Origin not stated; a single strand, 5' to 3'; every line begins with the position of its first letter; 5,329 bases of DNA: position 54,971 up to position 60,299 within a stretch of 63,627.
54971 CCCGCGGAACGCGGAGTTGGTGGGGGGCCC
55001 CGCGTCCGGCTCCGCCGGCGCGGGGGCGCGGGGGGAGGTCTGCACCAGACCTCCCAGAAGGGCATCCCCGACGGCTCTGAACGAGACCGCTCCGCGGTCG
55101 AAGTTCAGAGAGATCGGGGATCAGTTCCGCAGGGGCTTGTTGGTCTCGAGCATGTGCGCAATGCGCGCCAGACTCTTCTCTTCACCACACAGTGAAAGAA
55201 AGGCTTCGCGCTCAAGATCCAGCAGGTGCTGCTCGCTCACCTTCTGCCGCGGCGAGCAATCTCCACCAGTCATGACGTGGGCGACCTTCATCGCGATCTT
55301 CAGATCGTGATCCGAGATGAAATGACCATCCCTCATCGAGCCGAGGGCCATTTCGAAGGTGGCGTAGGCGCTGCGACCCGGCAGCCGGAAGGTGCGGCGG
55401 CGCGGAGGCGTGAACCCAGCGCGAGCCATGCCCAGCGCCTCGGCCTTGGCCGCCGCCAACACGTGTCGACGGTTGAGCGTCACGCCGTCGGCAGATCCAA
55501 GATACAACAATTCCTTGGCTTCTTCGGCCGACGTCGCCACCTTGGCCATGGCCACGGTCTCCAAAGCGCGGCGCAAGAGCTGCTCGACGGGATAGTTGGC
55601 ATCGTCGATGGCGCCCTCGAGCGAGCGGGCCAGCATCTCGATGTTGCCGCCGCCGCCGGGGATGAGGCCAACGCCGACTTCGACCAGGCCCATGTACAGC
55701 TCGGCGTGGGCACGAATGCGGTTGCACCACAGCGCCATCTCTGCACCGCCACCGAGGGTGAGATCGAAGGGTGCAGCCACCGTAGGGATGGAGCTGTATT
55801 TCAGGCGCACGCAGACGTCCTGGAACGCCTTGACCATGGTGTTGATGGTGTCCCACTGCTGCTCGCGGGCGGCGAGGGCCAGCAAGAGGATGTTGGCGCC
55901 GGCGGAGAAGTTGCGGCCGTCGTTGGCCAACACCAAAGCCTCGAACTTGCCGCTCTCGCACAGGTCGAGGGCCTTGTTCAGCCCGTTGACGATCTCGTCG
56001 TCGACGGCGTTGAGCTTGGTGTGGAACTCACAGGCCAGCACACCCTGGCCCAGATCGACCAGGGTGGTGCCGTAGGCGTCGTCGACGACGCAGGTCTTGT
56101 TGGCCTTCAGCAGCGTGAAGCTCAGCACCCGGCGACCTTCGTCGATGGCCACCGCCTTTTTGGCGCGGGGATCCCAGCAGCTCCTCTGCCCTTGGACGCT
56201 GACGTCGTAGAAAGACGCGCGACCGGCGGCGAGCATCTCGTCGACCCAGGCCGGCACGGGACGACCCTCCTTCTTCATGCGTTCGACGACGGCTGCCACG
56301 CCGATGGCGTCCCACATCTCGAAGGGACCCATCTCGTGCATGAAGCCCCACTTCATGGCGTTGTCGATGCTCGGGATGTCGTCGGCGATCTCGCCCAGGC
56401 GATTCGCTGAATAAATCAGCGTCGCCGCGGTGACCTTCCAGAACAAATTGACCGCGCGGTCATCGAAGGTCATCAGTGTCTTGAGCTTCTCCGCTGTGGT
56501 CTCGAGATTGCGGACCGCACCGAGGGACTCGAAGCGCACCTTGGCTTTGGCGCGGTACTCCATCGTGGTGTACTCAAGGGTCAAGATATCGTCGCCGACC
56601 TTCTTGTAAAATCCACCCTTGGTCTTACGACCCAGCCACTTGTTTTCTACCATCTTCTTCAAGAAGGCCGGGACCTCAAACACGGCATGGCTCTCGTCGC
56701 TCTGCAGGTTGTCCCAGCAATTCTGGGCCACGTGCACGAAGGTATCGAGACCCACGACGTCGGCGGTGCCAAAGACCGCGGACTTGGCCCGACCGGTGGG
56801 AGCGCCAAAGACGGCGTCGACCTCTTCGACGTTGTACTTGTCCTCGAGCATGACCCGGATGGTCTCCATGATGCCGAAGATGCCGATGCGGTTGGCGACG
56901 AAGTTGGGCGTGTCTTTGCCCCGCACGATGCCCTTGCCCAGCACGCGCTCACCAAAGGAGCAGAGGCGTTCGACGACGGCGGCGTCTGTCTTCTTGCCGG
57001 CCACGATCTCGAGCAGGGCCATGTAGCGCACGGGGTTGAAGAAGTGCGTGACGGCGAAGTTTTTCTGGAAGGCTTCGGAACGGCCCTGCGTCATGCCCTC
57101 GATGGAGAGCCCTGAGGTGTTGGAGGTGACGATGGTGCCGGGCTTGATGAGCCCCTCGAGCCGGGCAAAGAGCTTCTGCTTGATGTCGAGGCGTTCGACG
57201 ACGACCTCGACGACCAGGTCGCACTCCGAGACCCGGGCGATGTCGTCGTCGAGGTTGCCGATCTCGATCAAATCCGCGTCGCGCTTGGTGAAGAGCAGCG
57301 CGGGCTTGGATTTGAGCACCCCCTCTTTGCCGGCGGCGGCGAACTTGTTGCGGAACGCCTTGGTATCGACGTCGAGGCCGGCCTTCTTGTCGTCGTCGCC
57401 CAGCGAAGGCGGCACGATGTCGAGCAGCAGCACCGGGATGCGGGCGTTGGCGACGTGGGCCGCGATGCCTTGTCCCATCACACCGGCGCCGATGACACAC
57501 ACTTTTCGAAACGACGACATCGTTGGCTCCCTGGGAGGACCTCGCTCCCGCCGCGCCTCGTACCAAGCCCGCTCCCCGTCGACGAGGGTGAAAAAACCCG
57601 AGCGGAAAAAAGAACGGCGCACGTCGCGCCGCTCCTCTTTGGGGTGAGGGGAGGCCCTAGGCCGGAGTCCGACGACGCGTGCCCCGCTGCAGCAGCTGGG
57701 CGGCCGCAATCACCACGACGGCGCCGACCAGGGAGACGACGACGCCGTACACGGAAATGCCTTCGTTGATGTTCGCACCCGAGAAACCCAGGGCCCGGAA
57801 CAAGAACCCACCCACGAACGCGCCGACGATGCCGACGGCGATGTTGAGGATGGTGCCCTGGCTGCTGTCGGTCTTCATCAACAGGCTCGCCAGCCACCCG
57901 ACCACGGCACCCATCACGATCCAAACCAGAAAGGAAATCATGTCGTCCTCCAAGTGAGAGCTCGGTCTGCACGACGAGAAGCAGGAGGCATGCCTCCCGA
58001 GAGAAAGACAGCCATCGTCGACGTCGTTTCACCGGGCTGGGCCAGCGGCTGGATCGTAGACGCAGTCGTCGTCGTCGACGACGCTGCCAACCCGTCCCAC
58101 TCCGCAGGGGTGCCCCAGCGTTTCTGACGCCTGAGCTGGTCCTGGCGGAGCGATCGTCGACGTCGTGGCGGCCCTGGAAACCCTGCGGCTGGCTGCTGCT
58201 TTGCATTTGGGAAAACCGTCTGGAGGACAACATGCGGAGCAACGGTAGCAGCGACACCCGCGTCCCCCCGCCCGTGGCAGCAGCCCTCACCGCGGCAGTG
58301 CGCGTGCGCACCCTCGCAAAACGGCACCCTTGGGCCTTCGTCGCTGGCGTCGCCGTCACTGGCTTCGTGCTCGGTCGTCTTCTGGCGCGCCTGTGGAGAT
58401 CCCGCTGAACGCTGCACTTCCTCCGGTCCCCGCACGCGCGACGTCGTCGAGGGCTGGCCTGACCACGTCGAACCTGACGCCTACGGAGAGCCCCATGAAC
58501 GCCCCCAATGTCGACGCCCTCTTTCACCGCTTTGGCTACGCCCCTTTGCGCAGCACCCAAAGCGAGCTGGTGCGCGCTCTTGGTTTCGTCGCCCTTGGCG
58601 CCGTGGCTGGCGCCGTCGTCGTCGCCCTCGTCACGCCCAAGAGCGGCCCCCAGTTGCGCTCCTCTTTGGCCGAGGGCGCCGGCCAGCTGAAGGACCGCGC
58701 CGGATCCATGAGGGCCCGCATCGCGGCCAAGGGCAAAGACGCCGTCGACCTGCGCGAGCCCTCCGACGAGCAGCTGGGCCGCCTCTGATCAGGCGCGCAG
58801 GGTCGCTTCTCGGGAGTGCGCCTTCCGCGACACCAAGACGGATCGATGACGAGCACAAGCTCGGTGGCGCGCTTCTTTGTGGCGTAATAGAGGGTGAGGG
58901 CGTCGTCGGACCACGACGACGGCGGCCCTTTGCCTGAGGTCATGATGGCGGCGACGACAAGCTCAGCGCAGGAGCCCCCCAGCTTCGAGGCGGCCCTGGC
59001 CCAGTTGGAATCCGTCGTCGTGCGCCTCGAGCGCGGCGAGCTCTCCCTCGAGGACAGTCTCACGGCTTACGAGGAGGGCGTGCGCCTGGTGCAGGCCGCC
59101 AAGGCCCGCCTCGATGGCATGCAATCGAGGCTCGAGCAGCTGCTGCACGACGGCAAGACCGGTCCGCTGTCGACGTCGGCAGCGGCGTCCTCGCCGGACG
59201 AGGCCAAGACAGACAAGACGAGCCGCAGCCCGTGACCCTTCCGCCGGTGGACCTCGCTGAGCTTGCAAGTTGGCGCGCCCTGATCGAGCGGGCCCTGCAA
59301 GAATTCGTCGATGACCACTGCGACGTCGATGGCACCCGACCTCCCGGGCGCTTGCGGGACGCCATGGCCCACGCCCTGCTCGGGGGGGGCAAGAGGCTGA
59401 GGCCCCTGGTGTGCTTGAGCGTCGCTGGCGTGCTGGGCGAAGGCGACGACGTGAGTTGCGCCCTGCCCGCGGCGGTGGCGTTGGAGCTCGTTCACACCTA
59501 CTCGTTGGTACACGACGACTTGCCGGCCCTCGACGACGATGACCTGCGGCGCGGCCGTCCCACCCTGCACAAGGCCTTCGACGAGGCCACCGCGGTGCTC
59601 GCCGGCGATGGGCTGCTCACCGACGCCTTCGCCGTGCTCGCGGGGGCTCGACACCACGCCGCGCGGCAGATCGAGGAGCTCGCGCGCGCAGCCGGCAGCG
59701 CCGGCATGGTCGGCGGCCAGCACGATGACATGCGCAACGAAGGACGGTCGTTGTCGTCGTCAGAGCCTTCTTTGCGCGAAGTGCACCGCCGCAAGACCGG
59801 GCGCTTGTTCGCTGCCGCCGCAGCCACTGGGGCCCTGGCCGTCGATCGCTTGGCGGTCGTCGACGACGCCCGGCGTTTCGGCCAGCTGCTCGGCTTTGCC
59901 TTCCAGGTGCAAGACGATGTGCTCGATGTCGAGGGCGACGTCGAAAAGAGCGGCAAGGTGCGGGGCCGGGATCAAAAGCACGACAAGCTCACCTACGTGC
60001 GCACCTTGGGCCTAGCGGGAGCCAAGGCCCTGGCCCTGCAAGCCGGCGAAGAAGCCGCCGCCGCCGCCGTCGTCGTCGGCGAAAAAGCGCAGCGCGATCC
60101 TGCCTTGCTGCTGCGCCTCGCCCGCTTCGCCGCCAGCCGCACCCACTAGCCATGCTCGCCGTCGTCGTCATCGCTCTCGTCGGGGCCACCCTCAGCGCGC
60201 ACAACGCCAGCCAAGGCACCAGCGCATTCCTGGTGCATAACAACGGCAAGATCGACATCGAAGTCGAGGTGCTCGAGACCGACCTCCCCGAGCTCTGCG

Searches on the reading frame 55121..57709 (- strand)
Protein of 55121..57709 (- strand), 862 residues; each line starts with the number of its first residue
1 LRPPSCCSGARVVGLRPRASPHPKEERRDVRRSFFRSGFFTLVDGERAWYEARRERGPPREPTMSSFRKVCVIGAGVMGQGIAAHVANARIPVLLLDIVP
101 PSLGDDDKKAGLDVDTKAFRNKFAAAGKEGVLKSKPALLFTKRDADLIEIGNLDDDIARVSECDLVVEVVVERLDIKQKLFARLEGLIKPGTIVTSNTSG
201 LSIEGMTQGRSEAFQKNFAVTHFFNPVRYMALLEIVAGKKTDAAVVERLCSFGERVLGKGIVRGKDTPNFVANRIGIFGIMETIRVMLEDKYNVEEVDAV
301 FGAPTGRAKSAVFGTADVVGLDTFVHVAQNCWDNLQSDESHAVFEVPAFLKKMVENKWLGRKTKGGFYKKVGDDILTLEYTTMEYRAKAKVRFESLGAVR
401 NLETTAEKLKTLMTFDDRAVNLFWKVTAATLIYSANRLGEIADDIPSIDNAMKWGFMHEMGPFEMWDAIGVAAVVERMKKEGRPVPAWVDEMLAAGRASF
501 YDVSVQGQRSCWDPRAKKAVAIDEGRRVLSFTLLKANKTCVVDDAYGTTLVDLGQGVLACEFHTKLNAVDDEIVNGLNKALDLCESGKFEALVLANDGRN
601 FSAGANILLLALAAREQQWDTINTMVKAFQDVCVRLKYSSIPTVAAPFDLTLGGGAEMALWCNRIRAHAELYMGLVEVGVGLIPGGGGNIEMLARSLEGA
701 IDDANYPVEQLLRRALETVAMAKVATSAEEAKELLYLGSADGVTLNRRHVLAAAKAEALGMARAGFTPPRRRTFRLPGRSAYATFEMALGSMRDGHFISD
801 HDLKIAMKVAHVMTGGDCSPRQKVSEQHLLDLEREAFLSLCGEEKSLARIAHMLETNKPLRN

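Call 73: search_protein_families(library=pfam, proteins=[window:55121-57709:-], max_evalue=0.0001)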
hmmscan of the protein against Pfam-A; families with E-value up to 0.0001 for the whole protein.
window:55121-57709:- (862 aa): 3 families
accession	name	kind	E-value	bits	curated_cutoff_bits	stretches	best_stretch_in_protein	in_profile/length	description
PF02737.24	3HCDH_N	-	1.9e-42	145.7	22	1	69-266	1-179/180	3-hydroxyacyl-CoA dehydrogenase, NAD binding domain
PF00725.27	3HCDH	-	1.1e-20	74.4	22.1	1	270-369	2-96/97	3-hydroxyacyl-CoA dehydrogenase, C-terminal domain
PF00378.25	ECH_1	-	8.5e-12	45.4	27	1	555-695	4-142/251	Enoyl-CoA hydratase/isomerase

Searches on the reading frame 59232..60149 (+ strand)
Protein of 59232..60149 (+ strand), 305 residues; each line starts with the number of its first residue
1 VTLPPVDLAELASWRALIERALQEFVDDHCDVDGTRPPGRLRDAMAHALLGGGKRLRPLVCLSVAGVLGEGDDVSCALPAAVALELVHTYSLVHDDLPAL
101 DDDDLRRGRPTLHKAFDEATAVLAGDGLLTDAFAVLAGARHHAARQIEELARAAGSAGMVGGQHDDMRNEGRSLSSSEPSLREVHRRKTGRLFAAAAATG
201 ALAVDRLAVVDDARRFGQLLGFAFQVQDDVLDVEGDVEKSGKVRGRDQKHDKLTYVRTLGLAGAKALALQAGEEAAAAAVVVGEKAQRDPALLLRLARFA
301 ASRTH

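Call 73: search_protein_families(library=pfam, proteins=[window:59232-60149:+], max_evalue=0.0001)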
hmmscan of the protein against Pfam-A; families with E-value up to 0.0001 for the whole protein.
window:59232-60149:+ (305 aa): 1 family
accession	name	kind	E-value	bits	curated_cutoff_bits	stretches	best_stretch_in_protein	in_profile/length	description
PF00348.22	polyprenyl_synt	-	5.4e-52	176.9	27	1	41-262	4-220/251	Polyprenyl synthetase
